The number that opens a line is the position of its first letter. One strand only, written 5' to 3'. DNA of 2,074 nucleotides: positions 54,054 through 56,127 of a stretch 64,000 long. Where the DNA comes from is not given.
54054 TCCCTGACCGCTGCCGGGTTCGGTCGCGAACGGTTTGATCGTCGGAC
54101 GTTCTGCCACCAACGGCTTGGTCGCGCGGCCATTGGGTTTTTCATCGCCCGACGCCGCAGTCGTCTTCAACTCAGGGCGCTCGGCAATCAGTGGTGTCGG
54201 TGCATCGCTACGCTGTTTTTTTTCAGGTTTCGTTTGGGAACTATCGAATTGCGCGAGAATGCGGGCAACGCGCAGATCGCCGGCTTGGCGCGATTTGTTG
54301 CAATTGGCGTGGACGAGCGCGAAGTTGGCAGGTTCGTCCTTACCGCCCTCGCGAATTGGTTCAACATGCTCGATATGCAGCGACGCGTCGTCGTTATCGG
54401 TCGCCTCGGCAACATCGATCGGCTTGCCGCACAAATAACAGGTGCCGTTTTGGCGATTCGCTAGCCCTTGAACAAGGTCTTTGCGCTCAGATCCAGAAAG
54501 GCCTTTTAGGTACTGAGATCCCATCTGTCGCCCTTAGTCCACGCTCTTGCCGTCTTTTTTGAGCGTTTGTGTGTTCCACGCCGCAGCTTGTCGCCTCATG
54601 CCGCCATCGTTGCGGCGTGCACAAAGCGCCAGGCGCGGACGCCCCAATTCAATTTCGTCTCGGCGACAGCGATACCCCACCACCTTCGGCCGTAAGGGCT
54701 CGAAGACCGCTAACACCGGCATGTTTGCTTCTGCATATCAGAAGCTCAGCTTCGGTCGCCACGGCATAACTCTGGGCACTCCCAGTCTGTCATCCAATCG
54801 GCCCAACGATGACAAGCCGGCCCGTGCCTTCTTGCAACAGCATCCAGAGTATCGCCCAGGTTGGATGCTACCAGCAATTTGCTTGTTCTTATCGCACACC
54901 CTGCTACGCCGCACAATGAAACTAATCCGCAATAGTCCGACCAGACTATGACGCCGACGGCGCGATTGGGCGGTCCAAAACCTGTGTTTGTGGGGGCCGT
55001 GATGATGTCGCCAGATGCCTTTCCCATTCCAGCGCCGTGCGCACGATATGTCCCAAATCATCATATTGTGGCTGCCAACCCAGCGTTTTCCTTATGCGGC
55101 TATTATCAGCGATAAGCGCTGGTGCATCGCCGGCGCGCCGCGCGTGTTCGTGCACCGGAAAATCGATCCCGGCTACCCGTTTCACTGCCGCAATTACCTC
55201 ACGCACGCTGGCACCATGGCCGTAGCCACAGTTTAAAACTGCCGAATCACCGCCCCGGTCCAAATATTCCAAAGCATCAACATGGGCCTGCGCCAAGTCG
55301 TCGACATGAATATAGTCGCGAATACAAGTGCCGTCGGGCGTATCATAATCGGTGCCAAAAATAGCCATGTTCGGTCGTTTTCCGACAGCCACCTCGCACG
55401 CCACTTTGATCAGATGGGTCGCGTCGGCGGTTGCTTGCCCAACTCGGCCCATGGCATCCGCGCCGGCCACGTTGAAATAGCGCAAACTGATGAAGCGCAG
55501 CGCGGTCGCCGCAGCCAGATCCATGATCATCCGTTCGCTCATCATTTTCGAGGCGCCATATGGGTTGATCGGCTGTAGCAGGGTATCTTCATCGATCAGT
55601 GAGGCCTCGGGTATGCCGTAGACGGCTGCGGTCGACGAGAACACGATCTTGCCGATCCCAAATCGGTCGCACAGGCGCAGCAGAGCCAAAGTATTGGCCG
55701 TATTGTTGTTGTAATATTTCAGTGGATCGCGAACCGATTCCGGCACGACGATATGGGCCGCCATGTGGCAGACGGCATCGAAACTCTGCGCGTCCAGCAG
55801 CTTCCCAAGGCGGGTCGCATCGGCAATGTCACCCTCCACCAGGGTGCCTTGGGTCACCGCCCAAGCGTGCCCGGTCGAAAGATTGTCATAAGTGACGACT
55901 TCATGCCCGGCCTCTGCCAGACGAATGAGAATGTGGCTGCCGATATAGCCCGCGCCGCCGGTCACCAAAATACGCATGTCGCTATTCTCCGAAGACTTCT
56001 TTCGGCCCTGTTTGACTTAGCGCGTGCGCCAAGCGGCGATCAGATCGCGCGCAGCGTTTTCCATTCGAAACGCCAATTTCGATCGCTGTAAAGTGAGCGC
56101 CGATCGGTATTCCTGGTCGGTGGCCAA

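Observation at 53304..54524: HNH endonuclease domain fused to an inactive-looking BY-kinase domain inside an exopolysaccharide export locus.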

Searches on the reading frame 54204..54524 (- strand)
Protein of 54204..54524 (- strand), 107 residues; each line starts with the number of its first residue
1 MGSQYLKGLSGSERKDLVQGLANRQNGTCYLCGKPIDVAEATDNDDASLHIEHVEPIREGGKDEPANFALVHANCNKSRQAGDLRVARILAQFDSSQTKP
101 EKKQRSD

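Call 43: find_related_loci(query=A5, collection=genome_contigs, flank=10000)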
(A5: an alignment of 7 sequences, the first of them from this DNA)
Query A5 (107 aa) in genome_contigs; peptide patterns used: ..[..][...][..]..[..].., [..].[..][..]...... (x = any residue, [..] = any of these).
278 stretches matched a pattern; 226 encode a relative of the query (tblastn E <= 1e-3); the best 80 are kept; 80 distinct loci.
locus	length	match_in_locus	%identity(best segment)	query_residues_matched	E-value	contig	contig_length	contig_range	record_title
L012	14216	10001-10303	50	1-105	8e-31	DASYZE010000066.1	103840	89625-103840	MAG TPA_asm: Terriglobia bacterium isolate SMAG_U6354 k141_672651, whole genome shotgun sequence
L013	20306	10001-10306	52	1-106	4e-31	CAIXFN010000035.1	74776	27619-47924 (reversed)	MAG: uncultured Pedosphaera sp. isolate Umea2p3_bin-0208 genome assembly, contig: bin-0208:035/118, whole genome shotgun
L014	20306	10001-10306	51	1-106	9e-31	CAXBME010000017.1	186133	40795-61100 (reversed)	MAG TPA_asm: uncultured Planctomycetaceae bacterium isolate ERR2762121_maxbin2_38 genome assembly, contig: ERZ3421540.17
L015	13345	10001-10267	56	1-93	9e-31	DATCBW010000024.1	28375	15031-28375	MAG TPA_asm: Verrucomicrobiia bacterium isolate SMAG_U7683 k141_335450, whole genome shotgun sequence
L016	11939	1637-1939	50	1-105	1e-30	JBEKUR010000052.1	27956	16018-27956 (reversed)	MAG: Terriglobia bacterium isolate SPRUCE 586 SPRUCE_586_52, whole genome shotgun sequence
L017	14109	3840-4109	52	1-94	5e-30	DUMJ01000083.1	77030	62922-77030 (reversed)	MAG TPA_asm: bacterium isolate AS04akNAM_5 63515_AS04, whole genome shotgun sequence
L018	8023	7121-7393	55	1-95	1e-29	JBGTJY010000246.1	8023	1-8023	MAG: Candidatus Hydrogenedentales bacterium isolate JTS-RE30 k141_10554130, whole genome shotgun sequence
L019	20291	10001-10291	50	1-101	2e-29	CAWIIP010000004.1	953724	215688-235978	MAG: uncultured proteobacterium isolate MFD09286.bin.2.44 genome assembly, contig: contig_79827, whole genome shotgun se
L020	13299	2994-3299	49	1-106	2e-29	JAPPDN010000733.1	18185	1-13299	MAG: Candidatus Poribacteria bacterium isolate IRC4_bin_27 NODE_1900_length_18185_cov_6.0604, whole genome shotgun seque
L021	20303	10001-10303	50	1-105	1e-29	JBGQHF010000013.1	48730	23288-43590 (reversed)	MAG: Terriglobia bacterium isolate OBJ2_061818_090_1 k141_2266153_length_48730_cov_22.8602, whole genome shotgun sequenc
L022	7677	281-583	50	1-105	2e-29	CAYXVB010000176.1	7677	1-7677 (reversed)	MAG TPA_asm: uncultured Bacteriovoracaceae bacterium isolate SRP342105_co1_315 genome assembly, contig: NODE_13381_lengt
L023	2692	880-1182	49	1-105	2e-29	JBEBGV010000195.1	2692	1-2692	MAG: Vicinamibacterales bacterium isolate ATF_5 NODE_35747_length_2692_cov_2.124180, whole genome shotgun sequence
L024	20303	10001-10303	50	1-105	3e-29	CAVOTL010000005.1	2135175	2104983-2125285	MAG: uncultured Acidimicrobiaceae bacterium isolate MFD00082.bin.3.95 genome assembly, contig: contig_3533, whole genome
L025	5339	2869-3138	52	1-94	3e-29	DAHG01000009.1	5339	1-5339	MAG TPA_asm: Methanocellaceae archaeon UBA148 UBA148_contig_1219, whole genome shotgun sequence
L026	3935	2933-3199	54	1-93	6e-29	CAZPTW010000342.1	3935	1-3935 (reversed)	MAG TPA_asm: uncultured Smithella sp. isolate binchicken_co265_149 genome assembly, contig: NODE_29200_length_3935_cov_5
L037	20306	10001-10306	44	1-106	1e-27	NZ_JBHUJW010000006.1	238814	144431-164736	Brevibacillus sp. GCM10020057 strain CGMCC 1.18576 GCM70020057_21, whole genome shotgun sequence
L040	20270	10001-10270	51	1-94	2e-27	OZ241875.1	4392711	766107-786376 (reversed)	MAG: bacterium isolate fde39c58-18aa-4d93-bb40-cd1cf9ece30f genome assembly, chromosome: 1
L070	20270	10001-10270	50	1-94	2e-25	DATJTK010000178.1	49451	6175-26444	MAG TPA_asm: Candidatus Sulfotelmatobacter sp. isolate SMAG_U15018 k141_1857212, whole genome shotgun sequence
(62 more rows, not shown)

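Call 46: search_protein_families(library=pfam, proteins=[L017:1736-3829:+, L017:5456-7945:+, L013:8872-9993:+, L013:2790-4298:-, L040:7477-8583:+, L070:4610-7468:+, L021:7963-8976:+, L023:184-855:+], max_evalue=0.001)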
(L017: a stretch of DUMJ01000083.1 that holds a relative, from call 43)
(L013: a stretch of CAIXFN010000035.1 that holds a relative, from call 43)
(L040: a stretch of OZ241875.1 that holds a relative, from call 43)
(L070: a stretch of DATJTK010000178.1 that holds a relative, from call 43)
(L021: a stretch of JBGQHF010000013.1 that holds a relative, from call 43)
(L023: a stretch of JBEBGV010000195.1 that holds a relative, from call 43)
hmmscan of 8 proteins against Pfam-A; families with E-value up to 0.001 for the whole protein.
L017:1736-3829:+ (697 aa): 1 family
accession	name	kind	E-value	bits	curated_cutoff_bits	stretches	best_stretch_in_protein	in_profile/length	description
PF01555.25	N6_N4_Mtase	-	3.6e-46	158.3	26.7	1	114-400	1-217/221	DNA methylase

L017:5456-7945:+ (829 aa): 2 families
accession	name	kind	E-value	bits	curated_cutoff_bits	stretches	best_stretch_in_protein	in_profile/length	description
PF04851.21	ResIII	-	5.9e-14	52.7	22.5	1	41-250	5-161/164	Type III restriction enzyme, res subunit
PF18766.7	SWI2_SNF2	-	4.7e-06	26.9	26.7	1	103-305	25-211/221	SWI2/SNF2 ATPase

L013:8872-9993:+ (373 aa): 4 families
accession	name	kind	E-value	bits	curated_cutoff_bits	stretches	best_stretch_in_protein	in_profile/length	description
PF02384.22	N6_Mtase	-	2.4e-43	149.1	20.4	1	163-319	2-153/311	N-6 DNA Methylase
PF12161.14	HsdM_N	-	1.3e-22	81.3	24.5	1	16-154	1-134/135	HsdM N-terminal domain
PF05175.20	MTS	-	6.7e-05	23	23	1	197-302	21-114/170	Methyltransferase small domain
PF01170.24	UPF0020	-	0.00027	21.2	22.3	1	209-309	31-144/197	RMKL-like, methyltransferase domain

L013:2790-4298:- (502 aa): 3 families
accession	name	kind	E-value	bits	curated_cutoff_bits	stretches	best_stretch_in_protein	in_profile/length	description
PF00005.33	ABC_tran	-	1e-57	195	25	2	20-170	1-137/137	ABC transporter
PF13304.12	AAA_21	-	2.2e-08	35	27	0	32-55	1-24/304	AAA domain, putative AbiEii toxin, Type IV TA system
PF02463.25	SMC_N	-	0.00063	19.7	40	0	31-48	25-42/220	RecF/RecN/SMC N terminal domain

L040:7477-8583:+ (368 aa): 1 family
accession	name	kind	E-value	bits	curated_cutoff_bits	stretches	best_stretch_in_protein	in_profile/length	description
PF00296.26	Bac_luciferase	-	5.8e-63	213.6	27.9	1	22-329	19-314/314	Luciferase-like monooxygenase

L070:4610-7468:+ (952 aa): 6 families
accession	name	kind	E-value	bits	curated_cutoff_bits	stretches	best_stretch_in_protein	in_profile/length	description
PF00176.29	SNF2-rel_dom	-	1.2e-38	133.3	24.9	1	55-293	17-257/290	SNF2-related domain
PF00271.37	Helicase_C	-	3.6e-20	72.7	23.5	1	447-544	15-110/110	Helicase conserved C-terminal domain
PF04851.21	ResIII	-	2.3e-12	47.6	22.5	1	54-198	22-162/164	Type III restriction enzyme, res subunit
PF00270.35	DEAD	-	1.6e-09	38.2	26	1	58-199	17-161/167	DEAD/DEAH box helicase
PF13872.12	AAA_34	-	7.2e-05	22.3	27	1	56-174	61-193/306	P-loop containing NTP hydrolase pore-1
PF18766.7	SWI2_SNF2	-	9.2e-05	22.6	26.7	1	65-219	28-177/221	SWI2/SNF2 ATPase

L021:7963-8976:+ (337 aa): 2 families
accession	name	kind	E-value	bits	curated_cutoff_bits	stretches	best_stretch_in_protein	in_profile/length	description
PF01555.25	N6_N4_Mtase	-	1.7e-40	139.8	26.7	1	82-316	2-221/221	DNA methylase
PF01170.24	UPF0020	-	2.2e-05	24.7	22.3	1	255-320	6-71/197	RMKL-like, methyltransferase domain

L023:184-855:+ (223 aa): 0 families

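Call 71: predict_structure(alignment_id=A4)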
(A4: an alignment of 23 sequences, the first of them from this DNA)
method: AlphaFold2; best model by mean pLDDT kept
length: 107 residues; sequences in the alignment: 23
mean_pLDDT: 78.8   pTM: 0.68
mean pLDDT of the five models: 78.8, 78.7, 76.4, 72.5, 67.7
residues with pLDDT >= 90: 30; 70-90: 49; 50-70: 27; < 50: 1
segments of 3 or more residues with pLDDT < 50: none
pLDDT, mean of each block of 10 residues (from residue 1): 83 90 93 85 65 84 90 78 72 65 56
secondary structure, 60 per line:
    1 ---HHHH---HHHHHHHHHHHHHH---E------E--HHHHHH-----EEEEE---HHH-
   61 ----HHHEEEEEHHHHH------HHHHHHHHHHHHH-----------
elements in order: H4-7 H11-24 H38-43 E49-53 E68-72 H73-77 H84-96

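Call 73: fold_search(model_id=the predicted structure, library=pdb)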
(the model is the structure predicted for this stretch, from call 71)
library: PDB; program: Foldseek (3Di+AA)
matches with E <= 10: 284; with E <= 0.001: 5
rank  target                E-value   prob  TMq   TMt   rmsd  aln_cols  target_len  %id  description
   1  9j2g_A                1.6e-04  1.00  0.58  0.47   6.6        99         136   19  Crystal structure of Nme1Cas9 HNH domain bound to anti-CRISPR AcrIIC1Vei (released 2026-03-04)
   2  9j1z_A                2.2e-04  1.00  0.62  0.49   6.2        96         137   21  Crystal structure of Nme1Cas9 HNH domain bound to anti-CRISPR AcrIIC1Nme1ST (released 2026-03-04)
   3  8f43                  4.6e-04  1.00  0.60  0.59   1.8        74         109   20  HNH Nuclease Domain from G. stearothermophilus Cas9, K597A mutant (released 2022-12-21)
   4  5vgb_A                6.4e-04  1.00  0.56  0.44   1.7        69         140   23  Crystal structure of NmeCas9 HNH domain bound to anti-CRISPR AcrIIC1 (released 2017-08-30)
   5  9j1y_A                7.8e-04  1.00  0.58  0.45   6.5        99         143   22  Crystal structure of Nme1Cas9 HNH domain bound to anti-CRISPR AcrIIC1Boe. (released 2026-03-04)
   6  7mpz                  1.2e-03  1.00  0.59  0.47   1.9        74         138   20  HNH Nuclease Domain from G. stearothermophilus Cas9 (released 2021-12-22)
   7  8if0_X                1.4e-03  1.00  0.57  0.41   6.3        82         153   26  NmeHNH-AcrIIC1 complex (released 2024-04-24)
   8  9ar4_A                2.3e-03  1.00  0.57  0.07   5.3        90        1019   20  CryoEM structure of ThermoCas9 in post-cleavage state bound with the DNA containing NNNNCCA PAM (released 2025-02-26)
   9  8d2k_A                2.8e-03  1.00  0.44  0.05   5.3        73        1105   29  Structure of Acidothermus cellulolyticus Cas9 ternary complex (Cleavage Intermediate 2) (released 2023-12-20)
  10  4h9d_A                3.4e-03  0.99  0.41  0.45   7.7        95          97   15  Crystal Structure of Mn-dependent Gme HNH nicking endonuclease from Geobacter metallireducens GS-15, Northeast Structu (released 2012-10-10)
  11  4oge                  4.1e-03  1.00  0.49  0.06   2.7        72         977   21  Crystal structure of the Type II-C Cas9 enzyme from Actinomyces naeslundii (released 2014-02-12)
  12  8fm1_F                4.4e-03  1.00  0.47  0.16   7.8        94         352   18  Structure of CBASS Cap5 from Pseudomonas syringae in the absence of a ligand (apo form dimer) (released 2024-02-07)
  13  8zda_A                5.0e-03  1.00  0.56  0.07   2.2        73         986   18  Cryo-EM structure of eSaCas9_NNG-guide RNA-target DNA complex in a catalytically active state (released 2025-11-05)
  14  8fm1_K                5.0e-03  0.99  0.43  0.16   8.0        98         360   18  Structure of CBASS Cap5 from Pseudomonas syringae in the absence of a ligand (apo form dimer) (released 2024-02-07)
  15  8fm1_J                5.8e-03  0.99  0.42  0.15   8.0        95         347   19  Structure of CBASS Cap5 from Pseudomonas syringae in the absence of a ligand (apo form dimer) (released 2024-02-07)
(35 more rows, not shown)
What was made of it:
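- On HNH endonuclease superfamily (Pfam PF01844): Foldseek matches Cas9 HNH domains with rmsd 1.7-1.9 A over about 70 residues, and also Gme HNH, Cap5 and McrA (calls 71, 73).
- Checked: An AlphaFold2 model of residues 1-107 (pLDDT 78.8) matches Cas9 HNH domains, the Gme HNH nickase, Cap5 and McrA (calls 71, 73).
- Small HNH domains can nick DNA on their own, for example Gme HNH, which is among the structural matches (call 73).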

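Call 80: search_solved_structures(query=A7, max_evalue=1)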
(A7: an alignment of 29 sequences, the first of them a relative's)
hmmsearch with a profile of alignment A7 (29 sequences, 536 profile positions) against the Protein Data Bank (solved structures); distinct sequences matched with E-value up to 1: 22.
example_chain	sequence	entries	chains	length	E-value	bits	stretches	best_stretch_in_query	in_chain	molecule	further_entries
6me0_C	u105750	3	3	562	1.3e-06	30.2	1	12-86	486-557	Maturase reverse transcriptase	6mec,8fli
1e7d_A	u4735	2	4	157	0.00051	21.6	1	15-51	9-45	RECOMBINATION ENDONUCLEASE VII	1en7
1e7l_A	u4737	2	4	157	0.00055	21.5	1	15-50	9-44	RECOMBINATION ENDONUCLEASE VII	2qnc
9k32_A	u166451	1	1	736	0.0054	18.2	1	10-75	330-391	HNH nuclease domain-containing protein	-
2qnf_A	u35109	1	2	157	0.0058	18.1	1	15-49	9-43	Recombination endonuclease VII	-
8d2k_A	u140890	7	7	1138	0.0079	17.7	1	18-75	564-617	CRISPR-associated endonuclease, Csn1 family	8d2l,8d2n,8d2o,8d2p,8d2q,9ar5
9wn6_B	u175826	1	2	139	0.0081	17.7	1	13-75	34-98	CRISPR-associated endonuclease Cas9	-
6jhw_B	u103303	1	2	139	0.0081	17.7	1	13-75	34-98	CRISPR-associated endonuclease Cas9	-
5vgb_A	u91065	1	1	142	0.0085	17.6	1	13-75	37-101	CRISPR-associated endonuclease Cas9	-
9j1y_A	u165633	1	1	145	0.0089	17.5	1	13-75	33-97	CRISPR-associated endonuclease Cas9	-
9j1z_B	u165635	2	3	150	0.0096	17.4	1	13-75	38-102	CRISPR-associated endonuclease Cas9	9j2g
8if0_X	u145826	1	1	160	0.013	17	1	13-75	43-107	CRISPR-associated endonuclease Cas9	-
6j9n_A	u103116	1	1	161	0.013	17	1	13-75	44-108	CRISPR-associated endonuclease Cas9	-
6o56_A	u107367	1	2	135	0.056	14.9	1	3-76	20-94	CRISPR-associated endonuclease Cas9/Csn1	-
8f43_A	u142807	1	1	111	0.1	14.1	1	18-75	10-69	CRISPR-associated endonuclease Cas9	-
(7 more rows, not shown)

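Call 81: search_protein_families(library=pfam, proteins=[L012:10301-11611:+, L037:10301-11605:+, L025:3169-4479:+], max_evalue=10)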
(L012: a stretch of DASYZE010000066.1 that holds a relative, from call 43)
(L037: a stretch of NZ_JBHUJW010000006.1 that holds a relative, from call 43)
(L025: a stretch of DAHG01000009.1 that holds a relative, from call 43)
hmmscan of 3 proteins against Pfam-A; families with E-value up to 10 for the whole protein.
L012:10301-11611:+ (437 aa): 0 families

L037:10301-11605:+ (435 aa): 0 families

L025:3169-4479:+ (437 aa): 1 family
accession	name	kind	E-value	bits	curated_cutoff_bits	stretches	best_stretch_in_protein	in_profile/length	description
PF05918.17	API5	-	0.15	11.3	27.4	1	76-123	421-470/536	Apoptosis inhibitory protein 5 (API5)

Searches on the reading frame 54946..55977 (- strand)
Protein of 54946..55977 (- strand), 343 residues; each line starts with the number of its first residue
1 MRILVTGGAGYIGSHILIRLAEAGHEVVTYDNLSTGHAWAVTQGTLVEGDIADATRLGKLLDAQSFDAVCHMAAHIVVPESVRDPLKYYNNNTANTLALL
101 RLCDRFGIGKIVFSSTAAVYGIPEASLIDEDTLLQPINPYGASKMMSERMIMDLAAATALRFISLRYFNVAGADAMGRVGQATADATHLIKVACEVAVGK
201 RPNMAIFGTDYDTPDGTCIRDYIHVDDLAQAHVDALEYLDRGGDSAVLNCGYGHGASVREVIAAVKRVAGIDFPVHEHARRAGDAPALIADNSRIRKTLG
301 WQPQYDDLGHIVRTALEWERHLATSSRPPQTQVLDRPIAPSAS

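Call 3: search_protein_families(library=pfam, proteins=[window:54946-55977:-], max_evalue=0.01)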
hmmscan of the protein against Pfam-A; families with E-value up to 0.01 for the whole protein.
window:54946-55977:- (343 aa): 9 families
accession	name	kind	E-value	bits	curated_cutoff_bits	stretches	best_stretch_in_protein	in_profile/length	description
PF01370.27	Epimerase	-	7e-56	189.8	20.9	1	3-251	1-240/240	NAD dependent epimerase/dehydratase family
PF16363.11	GDP_Man_Dehyd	-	7.1e-49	167.5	27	1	4-305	1-323/332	GDP-mannose 4,6 dehydratase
PF04321.23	RmlD_sub_bind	-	1e-16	61.3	27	1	1-156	1-141/287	RmlD substrate binding domain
PF02719.21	Polysacc_synt_2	-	9.5e-16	58.3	20.2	1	3-173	1-174/293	Polysaccharide biosynthesis protein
PF01073.25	3Beta_HSD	-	1.4e-14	54.3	22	1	4-166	1-170/280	3-beta hydroxysteroid dehydrogenase/isomerase family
PF07993.18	NAD_binding_4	-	4.9e-09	36.2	20.1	1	63-182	86-219/258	Male sterility protein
PF13460.12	NAD_binding_10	-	7.9e-05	23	27.2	1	7-151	1-131/184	NAD(P)H-binding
PF05368.20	NmrA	-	0.0046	17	27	1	2-116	4-107/298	NmrA-like family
PF00106.31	adh_short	-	0.0057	16.6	26.6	0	3-55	3-62/195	short chain dehydrogenase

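Call 4: search_protein_families(library=ncbifam, proteins=[window:54946-55977:-], max_evalue=0.01)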
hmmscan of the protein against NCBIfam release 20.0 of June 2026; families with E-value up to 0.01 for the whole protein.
window:54946-55977:- (343 aa): 34 families (the best 25 are shown)
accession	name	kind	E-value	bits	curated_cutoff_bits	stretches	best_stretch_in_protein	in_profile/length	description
TIGR01179.1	galE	equivalog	5.1e-138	459.4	262.3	1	2-322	1-328/332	UDP-glucose 4-epimerase GalE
NF007956.0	PRK10675.1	subfamily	3.3e-70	236.9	394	1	1-318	1-328/338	UDP-glucose 4-epimerase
TIGR02197.1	heptose_epim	equivalog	1.1e-37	129.9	274.6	1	3-270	1-261/316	ADP-glyceromanno-heptose 6-epimerase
TIGR01181.1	dTDP_gluc_dehyt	equivalog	3.9e-30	105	365.1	1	2-321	1-313/321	dTDP-glucose 4,6-dehydratase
TIGR04180.1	EDH_00030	hypoth_equivalog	2.6e-29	102.2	475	1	3-306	1-297/297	NAD-dependent 4,6-dehydratase LegB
NF008360.0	PRK11150.1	equivalog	9.7e-21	74.3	452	1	3-266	2-251/310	ADP-glyceromanno-heptose 6-epimerase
TIGR03466.1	HpnA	hypoth_equivalog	1.9e-20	73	367.65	1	1-157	1-158/327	hopanoid-associated sugar epimerase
NF042422.1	oxyalk_red_OleD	equivalog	1e-18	67.8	580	1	1-268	1-249/329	2-alkyl-3-oxoalkanoate reductase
NF043036.1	ErythonDh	equivalog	1.9e-17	63.5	325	1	1-155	1-164/321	D-erythronate dehydrogenase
NF011728.1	PRK15181.1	equivalog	1.1e-15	57.5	760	1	2-318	17-336/348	Vi polysaccharide biosynthesis UDP-N-acetylglucosaminuronic acid C-4 epimerase TviC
NF042423.1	oxyalk_red_Shew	equivalog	1.6e-14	53.7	580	1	2-173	10-177/331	2-alkyl-3-oxoalkanoate reductase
TIGR02622.1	CDP_4_6_dhtase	equivalog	1.9e-14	53.6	278.45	1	2-151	6-165/352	CDP-glucose 4,6-dehydratase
TIGR01214.1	rmlD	equivalog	2.4e-14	53.1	224.05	1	2-159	1-143/285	dTDP-4-dehydrorhamnose reductase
NF047922.1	GDPFucSynFcl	equivalog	1.3e-13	51.1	500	1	2-306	4-289/308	GDP-L-fucose synthase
NF008872.0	PRK11908.1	equivalog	1.5e-12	47.2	294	1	2-268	3-270/349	bifunctional UDP-4-keto-pentose/UDP-xylose synthase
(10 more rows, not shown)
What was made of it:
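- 54946..55977 (-): UDP-glucose 4-epimerase GalE, upstream gene on the same strand. TIGR01179, 459 bits (call 4).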
